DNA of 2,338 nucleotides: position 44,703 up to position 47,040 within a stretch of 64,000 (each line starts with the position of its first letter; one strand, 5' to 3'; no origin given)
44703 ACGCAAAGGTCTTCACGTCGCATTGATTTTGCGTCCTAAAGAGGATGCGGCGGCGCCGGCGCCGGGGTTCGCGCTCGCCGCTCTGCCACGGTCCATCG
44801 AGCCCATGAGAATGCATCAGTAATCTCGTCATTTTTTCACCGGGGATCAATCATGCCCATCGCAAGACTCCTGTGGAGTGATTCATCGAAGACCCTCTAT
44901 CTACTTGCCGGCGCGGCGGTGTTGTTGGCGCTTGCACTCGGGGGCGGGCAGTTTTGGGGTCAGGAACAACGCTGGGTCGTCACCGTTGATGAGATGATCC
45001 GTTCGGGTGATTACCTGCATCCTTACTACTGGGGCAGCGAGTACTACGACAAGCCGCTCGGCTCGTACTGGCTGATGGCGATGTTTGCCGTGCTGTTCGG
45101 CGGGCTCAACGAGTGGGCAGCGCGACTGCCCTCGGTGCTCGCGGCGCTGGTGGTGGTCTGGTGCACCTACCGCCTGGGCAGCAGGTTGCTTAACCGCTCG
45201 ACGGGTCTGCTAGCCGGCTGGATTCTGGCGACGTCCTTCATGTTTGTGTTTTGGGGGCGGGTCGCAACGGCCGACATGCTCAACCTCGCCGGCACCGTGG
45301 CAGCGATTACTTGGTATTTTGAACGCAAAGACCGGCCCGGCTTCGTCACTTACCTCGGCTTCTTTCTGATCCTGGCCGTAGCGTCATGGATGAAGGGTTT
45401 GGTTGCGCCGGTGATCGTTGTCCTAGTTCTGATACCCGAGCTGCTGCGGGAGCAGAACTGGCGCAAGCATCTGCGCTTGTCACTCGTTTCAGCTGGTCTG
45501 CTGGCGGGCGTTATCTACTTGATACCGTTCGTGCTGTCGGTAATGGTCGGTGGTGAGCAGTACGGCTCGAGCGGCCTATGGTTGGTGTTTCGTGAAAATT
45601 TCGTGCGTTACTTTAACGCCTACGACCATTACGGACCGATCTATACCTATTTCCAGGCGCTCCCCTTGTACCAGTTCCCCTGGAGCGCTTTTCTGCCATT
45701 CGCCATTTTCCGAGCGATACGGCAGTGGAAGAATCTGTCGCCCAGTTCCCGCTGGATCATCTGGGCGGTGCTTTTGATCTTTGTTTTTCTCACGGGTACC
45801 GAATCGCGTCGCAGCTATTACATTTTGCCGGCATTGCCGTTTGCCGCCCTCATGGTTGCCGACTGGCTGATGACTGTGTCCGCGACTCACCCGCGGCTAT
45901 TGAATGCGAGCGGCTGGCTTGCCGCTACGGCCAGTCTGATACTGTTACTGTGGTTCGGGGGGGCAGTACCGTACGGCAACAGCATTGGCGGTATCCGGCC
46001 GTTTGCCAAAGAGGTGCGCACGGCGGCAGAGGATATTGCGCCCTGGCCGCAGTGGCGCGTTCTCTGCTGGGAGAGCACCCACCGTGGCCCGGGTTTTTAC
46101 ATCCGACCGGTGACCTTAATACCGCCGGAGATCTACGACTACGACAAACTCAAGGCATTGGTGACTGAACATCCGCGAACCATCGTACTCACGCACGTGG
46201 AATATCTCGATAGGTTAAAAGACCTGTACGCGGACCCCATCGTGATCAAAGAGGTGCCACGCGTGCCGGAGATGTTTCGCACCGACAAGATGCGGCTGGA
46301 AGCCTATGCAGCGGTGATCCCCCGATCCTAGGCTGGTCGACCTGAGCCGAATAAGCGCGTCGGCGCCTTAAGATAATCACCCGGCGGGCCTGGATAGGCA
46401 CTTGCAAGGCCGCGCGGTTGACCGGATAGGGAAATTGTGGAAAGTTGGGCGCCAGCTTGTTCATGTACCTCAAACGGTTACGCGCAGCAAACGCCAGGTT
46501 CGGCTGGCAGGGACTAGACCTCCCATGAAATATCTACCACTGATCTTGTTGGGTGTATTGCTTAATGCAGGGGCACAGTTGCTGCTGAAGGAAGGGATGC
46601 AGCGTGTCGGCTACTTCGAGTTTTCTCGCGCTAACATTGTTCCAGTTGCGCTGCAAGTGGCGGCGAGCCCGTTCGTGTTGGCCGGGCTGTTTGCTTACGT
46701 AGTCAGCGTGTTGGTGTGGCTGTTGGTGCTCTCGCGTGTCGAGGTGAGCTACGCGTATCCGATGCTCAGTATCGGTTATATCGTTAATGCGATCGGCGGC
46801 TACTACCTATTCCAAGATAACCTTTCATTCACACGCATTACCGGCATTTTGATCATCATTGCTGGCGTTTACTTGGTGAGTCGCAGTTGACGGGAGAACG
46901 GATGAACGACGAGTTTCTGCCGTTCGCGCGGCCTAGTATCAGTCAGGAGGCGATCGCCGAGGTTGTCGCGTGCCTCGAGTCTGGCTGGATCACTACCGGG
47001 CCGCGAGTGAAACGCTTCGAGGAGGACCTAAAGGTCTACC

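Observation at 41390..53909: Non-canonical aminoarabinose (arn/pmr-type) lipid A modification locus with four GT-C transferases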

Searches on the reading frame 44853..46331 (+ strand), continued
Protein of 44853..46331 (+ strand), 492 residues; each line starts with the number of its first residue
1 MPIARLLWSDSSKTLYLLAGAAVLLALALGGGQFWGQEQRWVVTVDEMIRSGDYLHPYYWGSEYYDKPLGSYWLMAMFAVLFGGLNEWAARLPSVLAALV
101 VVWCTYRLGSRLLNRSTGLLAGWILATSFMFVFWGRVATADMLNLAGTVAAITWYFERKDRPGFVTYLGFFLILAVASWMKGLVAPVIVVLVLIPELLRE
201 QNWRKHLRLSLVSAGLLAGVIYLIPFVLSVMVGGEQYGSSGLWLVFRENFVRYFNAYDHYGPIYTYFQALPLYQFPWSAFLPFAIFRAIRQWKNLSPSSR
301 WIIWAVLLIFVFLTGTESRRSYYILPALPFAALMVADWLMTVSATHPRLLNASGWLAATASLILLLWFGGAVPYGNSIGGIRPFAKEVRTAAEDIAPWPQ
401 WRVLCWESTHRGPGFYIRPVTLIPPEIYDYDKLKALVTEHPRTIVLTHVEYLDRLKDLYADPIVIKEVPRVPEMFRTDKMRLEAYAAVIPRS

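Call 88: find_encoding_contigs(protein=P0020, flank=8000, max_places=2)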
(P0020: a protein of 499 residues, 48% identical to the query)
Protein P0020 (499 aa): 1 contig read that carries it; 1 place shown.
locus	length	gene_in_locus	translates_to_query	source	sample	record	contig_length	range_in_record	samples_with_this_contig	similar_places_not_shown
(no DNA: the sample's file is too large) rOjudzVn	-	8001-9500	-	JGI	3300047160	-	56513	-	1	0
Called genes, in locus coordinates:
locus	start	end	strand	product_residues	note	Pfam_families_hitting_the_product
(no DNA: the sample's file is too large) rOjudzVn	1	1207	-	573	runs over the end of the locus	PF05157:MshEN, PF00437:T2SSE, PF02492:cobW (faint)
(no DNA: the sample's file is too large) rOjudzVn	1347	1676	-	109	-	-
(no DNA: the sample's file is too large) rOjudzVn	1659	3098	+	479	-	PF02113:Peptidase_S13, PF13354:Beta-lactamase2 (weak)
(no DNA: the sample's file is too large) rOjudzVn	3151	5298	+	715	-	PF23500:DUF7133, PF13646:HEAT_2 (faint), PF00034:Cytochrom_C (faint), PF13442:Cytochrome_CBB3 (weak)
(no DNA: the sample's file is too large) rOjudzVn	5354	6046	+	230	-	PF00106:adh_short, PF13561:adh_short_C2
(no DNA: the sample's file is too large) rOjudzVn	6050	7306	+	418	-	PF01078:Mg_chelatase (faint), PF05496:RuvB_N, PF14532:Sigma54_activ_2 (weak), PF00004:AAA, PF07728:AAA_5, PF13173:AAA_14, PF16193:AAA_assoc_2, PF12002:MgsA_C, +3 more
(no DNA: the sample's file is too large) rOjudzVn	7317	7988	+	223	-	-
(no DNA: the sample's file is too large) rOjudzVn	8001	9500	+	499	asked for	PF13231:PMT_2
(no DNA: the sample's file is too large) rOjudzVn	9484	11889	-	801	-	PF00133:tRNA-synt_1, PF01921:tRNA-synt_1f (faint), PF09334:tRNA-synt_1g, PF13603:tRNA-synt_1_2, PF00133:tRNA-synt_1, PF08264:Anticodon_1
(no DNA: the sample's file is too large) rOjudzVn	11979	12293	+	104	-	-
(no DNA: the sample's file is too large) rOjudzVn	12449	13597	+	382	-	PF00069:Pkinase, PF07714:PK_Tyr_Ser-Thr, PF01636:APH (faint)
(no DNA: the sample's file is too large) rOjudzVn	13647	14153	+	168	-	PF00903:Glyoxalase, PF18029:Glyoxalase_6 (weak)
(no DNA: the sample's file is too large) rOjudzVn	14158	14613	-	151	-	-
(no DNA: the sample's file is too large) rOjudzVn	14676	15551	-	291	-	PF09459:EB_dh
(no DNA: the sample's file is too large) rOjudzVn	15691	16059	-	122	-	PF01258:zf-dskA_traR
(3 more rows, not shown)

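Call 92: find_encoding_contigs(protein=P0013, flank=9000, max_places=2)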
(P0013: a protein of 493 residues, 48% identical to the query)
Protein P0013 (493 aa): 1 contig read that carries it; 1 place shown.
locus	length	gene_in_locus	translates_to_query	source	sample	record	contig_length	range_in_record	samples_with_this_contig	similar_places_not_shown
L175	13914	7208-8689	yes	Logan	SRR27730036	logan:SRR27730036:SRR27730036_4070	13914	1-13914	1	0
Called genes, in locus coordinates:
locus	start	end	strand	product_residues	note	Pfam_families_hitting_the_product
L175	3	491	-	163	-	?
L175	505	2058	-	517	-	PF00515:TPR_1 (faint), PF07719:TPR_2 (faint), PF13428:TPR_14 (faint), PF14559:TPR_19 (faint), PF23914:TPR_CcmH_CycH (faint), PF13432:TPR_16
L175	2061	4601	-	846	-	PF08487:VIT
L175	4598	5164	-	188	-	PF04542:Sigma70_r2, PF08281:Sigma70_r4_2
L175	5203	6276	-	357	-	PF01075:Glyco_transf_9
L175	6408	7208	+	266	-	PF00535:Glycos_transf_2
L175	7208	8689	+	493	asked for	PF13231:PMT_2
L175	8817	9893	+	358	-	PF03739:LptF_LptG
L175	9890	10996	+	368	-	PF03739:LptF_LptG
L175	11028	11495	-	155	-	-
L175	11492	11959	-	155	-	-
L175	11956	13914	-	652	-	?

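Call 98: search_protein_families(library=ncbifam, proteins=[L003:11586-12269:+, L003:12229-13563:+, L035:11685-12425:+], max_evalue=1e-20)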
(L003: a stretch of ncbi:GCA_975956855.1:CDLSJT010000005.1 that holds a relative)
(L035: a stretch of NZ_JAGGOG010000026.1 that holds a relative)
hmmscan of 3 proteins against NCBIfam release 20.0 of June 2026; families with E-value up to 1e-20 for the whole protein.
L003:11586-12269:+ (227 aa): 34 families (the best 25 are shown)
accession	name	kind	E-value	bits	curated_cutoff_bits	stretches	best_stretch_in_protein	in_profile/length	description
NF041734.1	resp_reg_RppA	equivalog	3e-52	177.2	250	1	1-221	1-227/229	two-component system response regulator RppA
TIGR02154.1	PhoB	equivalog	2.4e-49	167.7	296.2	1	2-221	4-225/226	phosphate regulon transcriptional regulator PhoB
NF007663.1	PRK10336.1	equivalog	1.7e-48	165.3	345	1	1-223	1-218/219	quorum sensing response regulator transcription factor QseB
NF007928.2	PRK10643.1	equivalog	6.6e-48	163.2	330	1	1-221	1-216/216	two-component system response regulator PmrA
TIGR01387.1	cztR_silR_copR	subfamily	6.3e-47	160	279.2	1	3-221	1-218/218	heavy metal response regulator transcription factor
NF012023.0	PRK15479.1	equivalog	3.1e-45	154.4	337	1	1-222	1-218/224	transcriptional regulator TctD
NF007346.1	PRK09836.1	equivalog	2.5e-44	151.8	420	1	1-221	1-221/227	copper/silver response regulator transcription factor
NF008567.0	PRK11517.1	equivalog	2.5e-43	148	353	1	1-222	1-219/223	response regulator transcription factor HprR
NF040689.1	MtrAB_MtrA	equivalog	1e-42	146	300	1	3-220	1-217/219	MtrAB system response regulator MtrA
NF041733.1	resp_reg_CseB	equivalog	9.7e-40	136.3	350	1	2-222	2-227/228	two-component system response regulator CseB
NF007546.0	PRK10161.1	equivalog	2.1e-39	135.4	471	1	2-221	4-225/229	phosphate response regulator transcription factor PhoB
NF053854.1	RespRegPhoBBctds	equivalog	3.9e-39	134.3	270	1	3-221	1-224/225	two-component system response regulator PhoB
NF045991.1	RespRegCtrARhodob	equivalog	4.4e-38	131.3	350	1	1-223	1-223/224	response regulator transcription factor CtrA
NF008296.0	PRK11083.1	equivalog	6.4e-38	130.4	273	1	2-221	5-225/228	two-component system response regulator CreB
NF045944.1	ResRegRpaBCyano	equivalog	3.1e-37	128.1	330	1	4-220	1-226/229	response regulator transcription factor RpaB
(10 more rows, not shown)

L003:12229-13563:+ (444 aa): 41 families (the best 25 are shown)
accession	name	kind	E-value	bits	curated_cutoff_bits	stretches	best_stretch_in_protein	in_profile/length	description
TIGR01386.1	cztS_silS_copS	subfamily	1.1e-48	166.4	292.55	1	58-432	79-456/457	heavy metal sensor histidine kinase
NF052314.1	T9SS_HK_PorY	subfamily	2.3e-48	165.3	350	1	17-421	2-408/418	PorY family sensor histidine kinase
NF046044.1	PnpS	equivalog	5.5e-47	160.6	400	1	223-433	170-390/390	two-component system histidine kinase PnpS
TIGR02966.1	phoR_proteo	equivalog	7.7e-45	153.3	334.2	1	222-432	113-333/333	phosphate regulon sensor histidine kinase PhoR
NF041735.1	hist_kin_RppB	equivalog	9.5e-41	140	400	1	222-433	215-438/438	two-component system sensor histidine kinase RppB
NF033092.0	HK_WalK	equivalog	1.1e-40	139.8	725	1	223-433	372-593/594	cell wall metabolism sensor histidine kinase WalK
NF040691.1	MtrAB_MtrB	equivalog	2.7e-40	138.9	450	1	121-435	163-493/507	MtrAB system histidine kinase MtrB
NF008312.0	PRK11100.1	equivalog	4.7e-38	131.2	356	1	142-435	178-475/477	two-component system sensor histidine kinase CreC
NF007007.0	PRK09470.1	equivalog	3.4e-36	125.1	486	1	128-412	149-437/463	envelope stress sensor histidine kinase CpxA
NF012163.2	BaeS_SmeS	equivalog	2.6e-34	118.9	500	1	145-433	163-457/457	sensor histidine kinase efflux regulator BaeS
NF007004.0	PRK09467.1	equivalog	7.8e-34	117.2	415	1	138-434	149-436/440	two-component system sensor histidine kinase EnvZ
NF007664.1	PRK10337.1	equivalog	1.9e-33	115.8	475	1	155-430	163-440/442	quorum sensing histidine kinase QseC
NF008025.0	PRK10755.1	equivalog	1.9e-33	115.7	314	1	144-435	65-357/362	two-component system sensor histidine kinase PmrB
NF041832.1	near_NosP_CTERM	subfamily_domain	5.4e-33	114.6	400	1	225-437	9-228/370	NahK/ErcS family hybrid sensor histidine kinase/response regulator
NF041210.1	his_kin_PieS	equivalog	3e-32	112.2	850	1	137-434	158-470/474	two component system sensor histidine kinase PieS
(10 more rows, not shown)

L035:11685-12425:+ (246 aa): 38 families (the best 25 are shown)
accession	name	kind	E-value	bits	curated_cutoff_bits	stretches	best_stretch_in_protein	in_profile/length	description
NF007005.1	PRK09468.1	equivalog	1.4e-72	244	331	1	4-235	3-231/237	osmolarity response regulator transcription factor OmpR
TIGR02154.1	PhoB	equivalog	3.1e-61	206.6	296.2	1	6-236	4-226/226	phosphate regulon transcriptional regulator PhoB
NF008034.0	PRK10766.1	equivalog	3.9e-57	193.4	275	1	5-237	3-228/231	two-component system response regulator TorR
NF010430.0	PRK13856.1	equivalog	8.4e-57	192.6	344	1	5-241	2-233/241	two-component response regulator VirG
NF045944.1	ResRegRpaBCyano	equivalog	3.4e-55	186.9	330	1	8-235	1-227/229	response regulator transcription factor RpaB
NF007977.0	PRK10701.1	equivalog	1.5e-51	175.2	330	1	5-236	2-234/241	two-component system response regulator RstA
NF040689.1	MtrAB_MtrA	equivalog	1.1e-50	172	300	1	7-233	1-216/219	MtrAB system response regulator MtrA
NF008378.0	PRK11173.1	equivalog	2.8e-50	170.9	334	1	5-236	4-233/238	two-component system response regulator ArcA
NF008296.0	PRK11083.1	equivalog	3.1e-50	170.7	273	1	5-235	4-225/228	two-component system response regulator CreB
NF008199.0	PRK10955.1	equivalog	1e-49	169.6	341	1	5-235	2-228/232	envelope stress response regulator transcription factor CpxR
NF040534.1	resp_reg_YycF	equivalog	8.4e-48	162.6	340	1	6-234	2-226/231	response regulator YycF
NF007982.1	PRK10710.1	equivalog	1.2e-46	159.2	380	1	5-235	8-227/235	envelope stress response regulator BaeR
NF041733.1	resp_reg_CseB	equivalog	1.3e-45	155.5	350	1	6-234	2-225/228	two-component system response regulator CseB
NF007546.0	PRK10161.1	equivalog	6.5e-45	153.5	471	1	6-236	4-226/229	phosphate response regulator transcription factor PhoB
NF053854.1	RespRegPhoBBctds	equivalog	5.1e-44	150.3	270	1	7-235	1-224/225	two-component system response regulator PhoB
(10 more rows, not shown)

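Call 99: search_protein_families(library=ncbifam, proteins=[L017:8844-9812:-, L016:10175-11572:-, L175:6408-7208:+, L175:5203-6276:-, L025:807-1178:+], max_evalue=0.00001)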
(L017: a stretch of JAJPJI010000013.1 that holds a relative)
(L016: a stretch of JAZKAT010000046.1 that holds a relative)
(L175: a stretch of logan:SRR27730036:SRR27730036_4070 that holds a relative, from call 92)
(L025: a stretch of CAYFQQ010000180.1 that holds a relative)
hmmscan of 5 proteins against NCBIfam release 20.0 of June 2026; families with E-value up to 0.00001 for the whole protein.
L017:8844-9812:- (322 aa): 7 families
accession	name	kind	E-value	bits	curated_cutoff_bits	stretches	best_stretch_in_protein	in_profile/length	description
TIGR00674.1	dapA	equivalog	3.4e-108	360.9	206.15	1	36-318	2-285/286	4-hydroxy-tetrahydrodipicolinate synthase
TIGR02313.1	HpaI-NOT-DapA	exception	1.2e-75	254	396.7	1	33-320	1-290/294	2,4-dihydroxyhept-2-ene-1,7-dioic acid aldolase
NF003164.0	PRK04147.1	equivalog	4.6e-41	141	281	1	33-317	4-288/294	N-acetylneuraminate lyase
NF002958.0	PRK03620.1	subfamily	4.2e-40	137.4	278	1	30-312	8-292/307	5-dehydro-4-deoxyglucarate dehydratase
TIGR03249.1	KdgD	equivalog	1.5e-36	126.1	373.95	1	37-319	13-298/299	5-dehydro-4-deoxyglucarate dehydratase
TIGR00683.1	nanA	equivalog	3.7e-36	125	382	1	34-316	2-285/293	N-acetylneuraminate lyase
NF040954.1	Arch_KDGaldase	equivalog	1.7e-27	96.5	390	1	38-317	5-279/288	bifunctional 2-dehydro-3-deoxy-phosphogluconate/2-dehydro-3-deoxy-6-phosphogalactonate aldolase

L016:10175-11572:- (465 aa): 1 family
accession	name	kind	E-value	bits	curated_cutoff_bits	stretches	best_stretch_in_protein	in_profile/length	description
TIGR00237.1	xseA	equivalog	6.7e-144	479.8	180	2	29-375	1-348/389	exodeoxyribonuclease VII large subunit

L175:6408-7208:+ (266 aa): 4 families
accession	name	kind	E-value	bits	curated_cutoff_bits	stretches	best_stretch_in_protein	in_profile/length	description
TIGR04283.1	glyco_like_mftF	equivalog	2.1e-13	50.4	182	1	13-139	3-131/221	TIGR04283 family arsenosugar biosynthesis glycosyltransferase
TIGR04195.1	S_glycosyl_SunS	equivalog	1.5e-12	47.1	350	1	8-93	56-145/421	SunS family peptide S-glycosyltransferase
NF007482.0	PRK10073.1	equivalog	2e-07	30.3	423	1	8-100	5-106/334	glycosyltransferase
NF010496.0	PRK13915.1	equivalog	6.2e-06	25.5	262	1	5-60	27-89/307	glucosyl-3-phosphoglycerate synthase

L175:5203-6276:- (357 aa): 6 families
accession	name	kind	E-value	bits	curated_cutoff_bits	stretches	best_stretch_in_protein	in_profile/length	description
TIGR02193.1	heptsyl_trn_I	equivalog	4.3e-43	147.7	185.3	1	23-348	1-318/320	lipopolysaccharide heptosyltransferase I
TIGR02201.1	heptsyl_trn_III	equivalog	5e-42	144.2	170.2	1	23-325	1-305/344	putative lipopolysaccharide heptosyltransferase III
NF008204.0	PRK10964.1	equivalog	8.6e-29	100.7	437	1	23-340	2-310/322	lipopolysaccharide heptosyltransferase RfaC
NF007742.0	PRK10422.1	equivalog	1.1e-26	93.5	467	1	21-317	5-299/352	lipopolysaccharide core heptosyltransferase RfaQ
TIGR02195.1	heptsyl_trn_II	equivalog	9.9e-24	84.1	134.6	1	23-325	1-301/339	lipopolysaccharide heptosyltransferase II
NF008162.0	PRK10916.1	equivalog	4.3e-12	45.9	569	1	23-323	2-304/348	ADP-heptose--LPS heptosyltransferase RfaF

L025:807-1178:+ (123 aa): 2 families
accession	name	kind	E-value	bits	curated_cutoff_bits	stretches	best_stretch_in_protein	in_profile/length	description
NF002816.2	PRK02971.1-2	equivalog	1.3e-16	61.2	99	1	10-122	4-118/120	4-amino-4-deoxy-L-arabinose-phosphoundecaprenol flippase subunit ArnF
NF011625.2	PRK15051.1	equivalog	4.5e-10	39.7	92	1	49-121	36-108/111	4-amino-4-deoxy-L-arabinose-phosphoundecaprenol flippase subunit ArnE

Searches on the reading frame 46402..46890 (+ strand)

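Call 3: search_protein_families(library=pfam, proteins=[window:46402-46890:+])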
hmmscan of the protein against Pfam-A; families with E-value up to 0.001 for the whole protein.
window:46402-46890:+ (162 aa): 1 family
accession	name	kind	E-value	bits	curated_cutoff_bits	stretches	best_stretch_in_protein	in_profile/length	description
PF00892.27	EamA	-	4.4e-07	30.7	28.2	1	90-160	64-134/135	EamA-like transporter family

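Call 4: search_protein_families(library=ncbifam, proteins=[window:46402-46890:+])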
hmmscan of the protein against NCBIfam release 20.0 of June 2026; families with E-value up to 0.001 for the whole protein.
window:46402-46890:+ (162 aa): 3 families
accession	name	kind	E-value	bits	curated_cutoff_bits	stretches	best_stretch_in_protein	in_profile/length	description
NF002816.2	PRK02971.1-2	equivalog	2.7e-18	66.5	99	1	50-161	5-118/120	4-amino-4-deoxy-L-arabinose-phosphoundecaprenol flippase subunit ArnF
NF011625.2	PRK15051.1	equivalog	1.3e-08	35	92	1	96-159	44-107/111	4-amino-4-deoxy-L-arabinose-phosphoundecaprenol flippase subunit ArnE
NF051482.1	EbrB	exception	1.3e-05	25.7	160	1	99-161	40-103/105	SMR family multidrug efflux transporter EbrB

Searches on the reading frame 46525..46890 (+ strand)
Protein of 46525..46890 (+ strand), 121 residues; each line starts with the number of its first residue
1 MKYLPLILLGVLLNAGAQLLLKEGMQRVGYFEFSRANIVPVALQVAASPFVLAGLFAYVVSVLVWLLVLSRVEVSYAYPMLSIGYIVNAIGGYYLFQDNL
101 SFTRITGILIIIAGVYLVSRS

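Call 99: search_protein_families(library=ncbifam, proteins=[window:46525-46890:+], max_evalue=0.00001)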
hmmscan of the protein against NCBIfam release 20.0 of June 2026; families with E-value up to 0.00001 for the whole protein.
window:46525-46890:+ (121 aa): 3 families
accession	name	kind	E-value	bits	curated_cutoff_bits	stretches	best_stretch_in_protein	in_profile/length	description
NF002816.2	PRK02971.1-2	equivalog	1.1e-18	67.8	99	1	9-120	5-118/120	4-amino-4-deoxy-L-arabinose-phosphoundecaprenol flippase subunit ArnF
NF011625.2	PRK15051.1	equivalog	7e-09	35.9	92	1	55-118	44-107/111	4-amino-4-deoxy-L-arabinose-phosphoundecaprenol flippase subunit ArnE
NF051482.1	EbrB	exception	6.8e-06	26.7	160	0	58-120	40-103/105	SMR family multidrug efflux transporter EbrB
